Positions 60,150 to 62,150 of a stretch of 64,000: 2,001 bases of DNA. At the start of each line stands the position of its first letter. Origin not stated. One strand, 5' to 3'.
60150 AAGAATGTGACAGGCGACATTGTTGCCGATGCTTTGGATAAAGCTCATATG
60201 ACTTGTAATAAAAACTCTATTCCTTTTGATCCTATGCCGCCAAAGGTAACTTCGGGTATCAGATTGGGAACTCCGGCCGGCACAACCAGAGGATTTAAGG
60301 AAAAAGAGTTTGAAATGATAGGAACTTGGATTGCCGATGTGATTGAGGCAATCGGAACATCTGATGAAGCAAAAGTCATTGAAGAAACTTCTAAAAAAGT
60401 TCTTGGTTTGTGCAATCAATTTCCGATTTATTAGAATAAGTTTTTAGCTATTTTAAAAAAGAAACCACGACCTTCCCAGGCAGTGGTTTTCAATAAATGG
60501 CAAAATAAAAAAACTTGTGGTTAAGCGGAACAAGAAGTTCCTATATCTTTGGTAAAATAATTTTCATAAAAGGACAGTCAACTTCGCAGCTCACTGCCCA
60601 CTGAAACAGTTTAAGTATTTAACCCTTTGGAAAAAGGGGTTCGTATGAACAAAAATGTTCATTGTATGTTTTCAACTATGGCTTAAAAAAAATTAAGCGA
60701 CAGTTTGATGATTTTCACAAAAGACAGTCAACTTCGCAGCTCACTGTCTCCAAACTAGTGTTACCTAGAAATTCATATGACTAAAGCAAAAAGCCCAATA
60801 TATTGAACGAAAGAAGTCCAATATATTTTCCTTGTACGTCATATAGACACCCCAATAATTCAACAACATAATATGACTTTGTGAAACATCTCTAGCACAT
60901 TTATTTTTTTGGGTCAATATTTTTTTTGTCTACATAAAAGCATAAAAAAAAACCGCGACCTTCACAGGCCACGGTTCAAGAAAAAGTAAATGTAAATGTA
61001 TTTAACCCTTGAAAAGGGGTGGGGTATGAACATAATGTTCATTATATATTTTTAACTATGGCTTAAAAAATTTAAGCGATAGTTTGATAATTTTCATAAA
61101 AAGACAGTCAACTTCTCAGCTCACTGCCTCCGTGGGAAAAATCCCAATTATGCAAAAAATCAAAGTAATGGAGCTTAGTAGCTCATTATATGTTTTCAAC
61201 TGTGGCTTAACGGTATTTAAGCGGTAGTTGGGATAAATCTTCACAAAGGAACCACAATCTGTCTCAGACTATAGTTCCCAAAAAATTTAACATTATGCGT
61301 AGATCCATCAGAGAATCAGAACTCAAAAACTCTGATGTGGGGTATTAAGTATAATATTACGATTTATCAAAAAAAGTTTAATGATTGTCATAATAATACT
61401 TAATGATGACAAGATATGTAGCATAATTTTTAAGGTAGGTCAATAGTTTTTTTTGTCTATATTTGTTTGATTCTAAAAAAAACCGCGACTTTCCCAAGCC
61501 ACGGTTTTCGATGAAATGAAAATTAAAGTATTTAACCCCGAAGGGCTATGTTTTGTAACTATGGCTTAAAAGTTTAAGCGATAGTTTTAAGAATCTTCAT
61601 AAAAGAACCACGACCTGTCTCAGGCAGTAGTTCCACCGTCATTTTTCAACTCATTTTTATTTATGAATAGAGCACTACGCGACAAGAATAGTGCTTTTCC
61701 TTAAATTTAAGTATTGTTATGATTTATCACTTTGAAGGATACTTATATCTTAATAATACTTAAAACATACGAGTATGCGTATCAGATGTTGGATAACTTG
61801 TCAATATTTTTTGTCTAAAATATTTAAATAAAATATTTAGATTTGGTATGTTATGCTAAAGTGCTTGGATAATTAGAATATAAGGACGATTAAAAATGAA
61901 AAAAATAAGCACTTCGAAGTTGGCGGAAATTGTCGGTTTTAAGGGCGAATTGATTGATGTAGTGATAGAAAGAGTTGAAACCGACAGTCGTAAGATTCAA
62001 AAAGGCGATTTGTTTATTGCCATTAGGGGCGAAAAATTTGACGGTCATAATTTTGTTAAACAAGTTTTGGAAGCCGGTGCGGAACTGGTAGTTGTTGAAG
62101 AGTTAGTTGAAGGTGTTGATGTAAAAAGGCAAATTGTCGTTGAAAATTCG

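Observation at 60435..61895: Three tandem promoter-to-terminator non-coding units built from a repeated multi-hairpin module (glyA-murF gap): candidate new structured ncRNA family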

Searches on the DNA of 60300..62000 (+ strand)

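Call 4: search_rna_families(source=window, start=60300, end=62000, threshold=evalue, max_evalue=10, show_alignments=3)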
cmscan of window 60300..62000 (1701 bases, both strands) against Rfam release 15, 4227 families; matches with E-value up to 10: 25.
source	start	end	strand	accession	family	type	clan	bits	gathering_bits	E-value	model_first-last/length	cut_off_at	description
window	61467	61642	-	RF00557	L10_leader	Cis-reg; leader;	-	25.6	44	0.13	1-138/138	no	Ribosomal protein L10 leader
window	60450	60570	-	RF00557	L10_leader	Cis-reg; leader;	-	22.5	44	0.52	1-138/138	no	Ribosomal protein L10 leader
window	61042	61121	+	RF02705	B_rapa_snoR775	Gene; snRNA; snoRNA; HACA-box;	-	22.4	64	2.6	1-127/127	no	Brassica rapa small nucleolar RNA 775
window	60933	61071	-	RF03532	SQ2397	Cis-reg;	-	21.2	100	0.6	1-243/243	no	Cis-regulator of HTH transcription factor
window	61383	61513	+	RF02618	SSRC34_2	Gene; sRNA;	-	20.5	48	2.2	1-125/125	no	Streptococcus sRNA 34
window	60938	61042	-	RF00557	L10_leader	Cis-reg; leader;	-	20.4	44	1.4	1-138/138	no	Ribosomal protein L10 leader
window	61306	61379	-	RF02280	TtnuCD3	Gene; snRNA; snoRNA; CD-box;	-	19.6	70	9.7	1-72/72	no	Tetrahymena snoRNA TtnuCD3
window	61472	61530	-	RF02056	STnc390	Gene; sRNA;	-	19.1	50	0.53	1-60/60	no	Salmonella sRNA STnc390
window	61100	61177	-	RF04181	rteR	Gene; sRNA;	-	19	72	8.4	1-84/84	no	rteR sRNA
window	60945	61053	-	RF00616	LhrC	Gene; sRNA;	CL00114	18.8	110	9.3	1-111/111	no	Listeria LhrC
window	61403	61512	+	RF02450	ncr1175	Gene; sRNA;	-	17.6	60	3.9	1-110/110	no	Bacillus sRNA ncr1175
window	61664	61767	-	RF02618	SSRC34_2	Gene; sRNA;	-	17.5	48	9.9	1-125/125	no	Streptococcus sRNA 34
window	61588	61768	-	RF03532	SQ2397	Cis-reg;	-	17.2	100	4.3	1-243/243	no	Cis-regulator of HTH transcription factor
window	61463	61574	-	RF03532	SQ2397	Cis-reg;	-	17.2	100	4.3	1-243/243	no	Cis-regulator of HTH transcription factor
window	60645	60662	+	RF04336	Plastid-petD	Intron;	-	17.1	65.5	2.5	17-34/47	no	Plastid-petD group II-D5 intron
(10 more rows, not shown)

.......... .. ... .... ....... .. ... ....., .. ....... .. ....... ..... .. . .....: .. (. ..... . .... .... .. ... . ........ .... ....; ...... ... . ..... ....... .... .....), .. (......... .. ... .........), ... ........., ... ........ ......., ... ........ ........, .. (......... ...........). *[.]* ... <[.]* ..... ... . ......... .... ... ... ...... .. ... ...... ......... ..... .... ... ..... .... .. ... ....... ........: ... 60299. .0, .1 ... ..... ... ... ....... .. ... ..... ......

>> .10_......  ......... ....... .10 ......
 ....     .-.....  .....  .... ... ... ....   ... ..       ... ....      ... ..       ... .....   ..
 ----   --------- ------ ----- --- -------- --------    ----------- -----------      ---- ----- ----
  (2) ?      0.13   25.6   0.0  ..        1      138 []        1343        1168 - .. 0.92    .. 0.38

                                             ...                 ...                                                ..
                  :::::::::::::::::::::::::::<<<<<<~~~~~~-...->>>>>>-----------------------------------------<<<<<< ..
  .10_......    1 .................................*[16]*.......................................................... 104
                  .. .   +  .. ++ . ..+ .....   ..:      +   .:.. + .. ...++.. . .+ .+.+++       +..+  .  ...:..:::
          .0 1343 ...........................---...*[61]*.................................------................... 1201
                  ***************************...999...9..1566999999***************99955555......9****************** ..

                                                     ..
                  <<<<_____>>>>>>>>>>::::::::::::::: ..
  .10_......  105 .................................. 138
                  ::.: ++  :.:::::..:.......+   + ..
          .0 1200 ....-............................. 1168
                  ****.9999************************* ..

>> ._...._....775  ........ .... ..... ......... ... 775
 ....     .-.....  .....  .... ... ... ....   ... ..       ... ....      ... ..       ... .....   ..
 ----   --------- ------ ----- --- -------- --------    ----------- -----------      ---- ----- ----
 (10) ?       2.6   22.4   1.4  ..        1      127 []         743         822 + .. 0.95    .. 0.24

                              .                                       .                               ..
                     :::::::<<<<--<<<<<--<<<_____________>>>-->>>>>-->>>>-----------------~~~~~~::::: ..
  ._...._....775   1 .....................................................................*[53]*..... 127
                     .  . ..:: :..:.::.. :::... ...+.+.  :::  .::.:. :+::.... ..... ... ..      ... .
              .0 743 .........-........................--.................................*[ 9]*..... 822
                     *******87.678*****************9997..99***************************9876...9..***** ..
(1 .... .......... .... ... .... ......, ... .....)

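Call 53: search_dna_similar(query=window:60435-61895:+, collection=plasmids, mode=distant, max_rows=10)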
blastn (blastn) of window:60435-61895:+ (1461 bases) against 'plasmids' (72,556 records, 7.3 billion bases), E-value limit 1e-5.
No match.

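Call 54: search_dna_similar(query=window:60435-61895:+, collection=phages, mode=distant, max_rows=10)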
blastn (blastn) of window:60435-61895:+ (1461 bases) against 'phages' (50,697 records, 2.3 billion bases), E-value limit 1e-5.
No match.

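Call 73: build_rna_model(alignment_id=A2, structure=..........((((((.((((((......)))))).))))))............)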
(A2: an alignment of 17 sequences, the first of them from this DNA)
Model R1 built from alignment A2 (17 sequences, 54 columns); structure: as given.
model positions 51; base pairs 12; branch points 0; effective number of sequences 15.09; information 1.086 bits per position. Calibrated on 0.2 Mb of random sequence (short: E-values are rough).
structure used (alignment columns):
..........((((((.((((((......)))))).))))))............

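Call 75: search_with_rna_model(model_id=R1, sources=[window, L001, L002, L003, L004, L005, L006, L007, L008, L009, L010, L011, L012, L013, L014, L015, L016, L017, L018, L019, L020, L021, L022, L023, L024, L025, L026, L027, L028, L029, L030, L031, L032, L033, L034, L035, L036, L037, L038, L039, L040, L041, L042, L043, L044, L045, L046, L047, L048, L049, L050, L051, L052, L053, L065, L085, L086, L089, L090, L092, L093, L094, L095, L096, L097], max_evalue=1)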
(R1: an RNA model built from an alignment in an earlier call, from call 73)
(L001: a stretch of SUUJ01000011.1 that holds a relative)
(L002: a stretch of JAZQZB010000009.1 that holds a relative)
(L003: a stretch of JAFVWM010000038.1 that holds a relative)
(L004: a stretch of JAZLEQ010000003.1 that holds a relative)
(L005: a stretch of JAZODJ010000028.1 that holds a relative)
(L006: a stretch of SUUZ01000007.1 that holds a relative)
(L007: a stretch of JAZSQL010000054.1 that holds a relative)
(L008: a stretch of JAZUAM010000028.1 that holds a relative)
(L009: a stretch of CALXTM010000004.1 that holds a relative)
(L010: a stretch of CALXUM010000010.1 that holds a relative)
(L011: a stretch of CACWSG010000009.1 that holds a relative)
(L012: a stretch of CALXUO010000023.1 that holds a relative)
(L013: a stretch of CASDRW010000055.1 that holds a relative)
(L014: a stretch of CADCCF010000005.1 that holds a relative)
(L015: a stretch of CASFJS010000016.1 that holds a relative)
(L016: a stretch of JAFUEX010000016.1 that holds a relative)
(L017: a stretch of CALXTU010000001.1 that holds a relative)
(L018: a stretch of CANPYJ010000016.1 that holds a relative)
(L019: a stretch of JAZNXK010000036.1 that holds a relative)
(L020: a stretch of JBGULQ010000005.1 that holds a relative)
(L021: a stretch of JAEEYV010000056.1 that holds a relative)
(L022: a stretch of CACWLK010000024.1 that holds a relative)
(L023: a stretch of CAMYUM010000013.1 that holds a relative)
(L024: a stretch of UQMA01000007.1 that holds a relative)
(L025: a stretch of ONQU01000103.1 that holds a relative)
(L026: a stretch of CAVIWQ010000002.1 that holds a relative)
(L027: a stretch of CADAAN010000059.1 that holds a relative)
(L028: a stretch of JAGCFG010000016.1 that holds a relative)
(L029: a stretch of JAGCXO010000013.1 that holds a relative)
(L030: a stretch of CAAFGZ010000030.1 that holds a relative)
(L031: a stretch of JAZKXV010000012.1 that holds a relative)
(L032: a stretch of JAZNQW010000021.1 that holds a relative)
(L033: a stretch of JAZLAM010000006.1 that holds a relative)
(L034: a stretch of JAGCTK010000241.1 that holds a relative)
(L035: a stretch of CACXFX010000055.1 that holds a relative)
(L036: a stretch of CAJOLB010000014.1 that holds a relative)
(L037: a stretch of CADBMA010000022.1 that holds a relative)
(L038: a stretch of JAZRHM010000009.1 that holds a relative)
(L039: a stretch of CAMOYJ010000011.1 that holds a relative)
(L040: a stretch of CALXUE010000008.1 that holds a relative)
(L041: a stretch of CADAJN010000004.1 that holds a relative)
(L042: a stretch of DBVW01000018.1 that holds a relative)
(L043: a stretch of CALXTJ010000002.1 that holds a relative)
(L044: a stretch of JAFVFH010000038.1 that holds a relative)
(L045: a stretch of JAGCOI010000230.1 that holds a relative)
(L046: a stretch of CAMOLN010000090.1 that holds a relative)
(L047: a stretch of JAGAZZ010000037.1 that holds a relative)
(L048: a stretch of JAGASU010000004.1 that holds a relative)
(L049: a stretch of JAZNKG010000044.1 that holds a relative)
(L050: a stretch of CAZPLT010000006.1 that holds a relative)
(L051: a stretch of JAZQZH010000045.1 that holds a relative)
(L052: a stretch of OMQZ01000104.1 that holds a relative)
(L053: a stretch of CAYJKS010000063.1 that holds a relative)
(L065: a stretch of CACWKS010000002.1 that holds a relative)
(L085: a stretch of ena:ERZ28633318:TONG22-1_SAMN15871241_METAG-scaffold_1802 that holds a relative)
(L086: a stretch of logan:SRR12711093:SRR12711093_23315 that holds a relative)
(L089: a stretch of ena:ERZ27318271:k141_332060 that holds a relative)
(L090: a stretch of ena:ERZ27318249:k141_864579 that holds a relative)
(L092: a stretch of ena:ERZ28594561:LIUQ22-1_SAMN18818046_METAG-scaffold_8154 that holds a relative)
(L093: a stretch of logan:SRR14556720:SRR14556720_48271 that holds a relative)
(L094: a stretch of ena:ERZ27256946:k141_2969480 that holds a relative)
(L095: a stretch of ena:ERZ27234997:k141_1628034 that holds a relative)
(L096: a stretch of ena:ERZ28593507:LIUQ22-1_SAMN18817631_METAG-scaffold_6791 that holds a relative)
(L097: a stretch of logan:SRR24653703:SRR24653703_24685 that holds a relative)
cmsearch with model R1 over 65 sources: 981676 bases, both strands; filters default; matches with E-value up to 1: 24.
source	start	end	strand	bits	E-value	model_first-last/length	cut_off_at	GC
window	61043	61093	-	69.6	1.7e-15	1-51/51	no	0.18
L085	2781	2831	-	65.9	2.1e-14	1-51/51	no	0.27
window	60663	60714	-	64.8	4.3e-14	1-51/51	no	0.27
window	61546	61595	-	62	3e-13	1-51/51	no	0.28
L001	2383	2432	-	61.7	3.4e-13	1-51/51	no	0.3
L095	3135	3185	-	60.5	7.8e-13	1-51/51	no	0.29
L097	3136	3186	-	60.5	7.8e-13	1-51/51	no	0.29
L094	1355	1404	-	57.6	5.6e-12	1-51/51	no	0.26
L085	2634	2684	-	57.4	6.6e-12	1-51/51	no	0.25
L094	1483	1529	-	56.7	1e-11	1-51/51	no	0.26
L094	848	899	-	56.5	1.2e-11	1-51/51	no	0.29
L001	2818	2864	-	54.9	3.4e-11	1-51/51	no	0.32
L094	698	746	-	54.1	6e-11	1-51/51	no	0.18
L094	307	358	-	54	6.3e-11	1-51/51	no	0.27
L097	3573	3619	-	53.5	8.9e-11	1-51/51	no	0.28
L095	3572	3618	-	52.1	2.2e-10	1-51/51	no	0.32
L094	1000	1050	-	51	4.7e-10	1-51/51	no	0.31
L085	2792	2823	+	24.6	0.026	10-41/51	no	0.28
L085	2368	2418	-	21.6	0.19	1-51/51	no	0.2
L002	13507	13552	-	20.7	0.36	1-51/51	no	0.17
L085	2645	2679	+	19.4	0.86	10-44/51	no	0.31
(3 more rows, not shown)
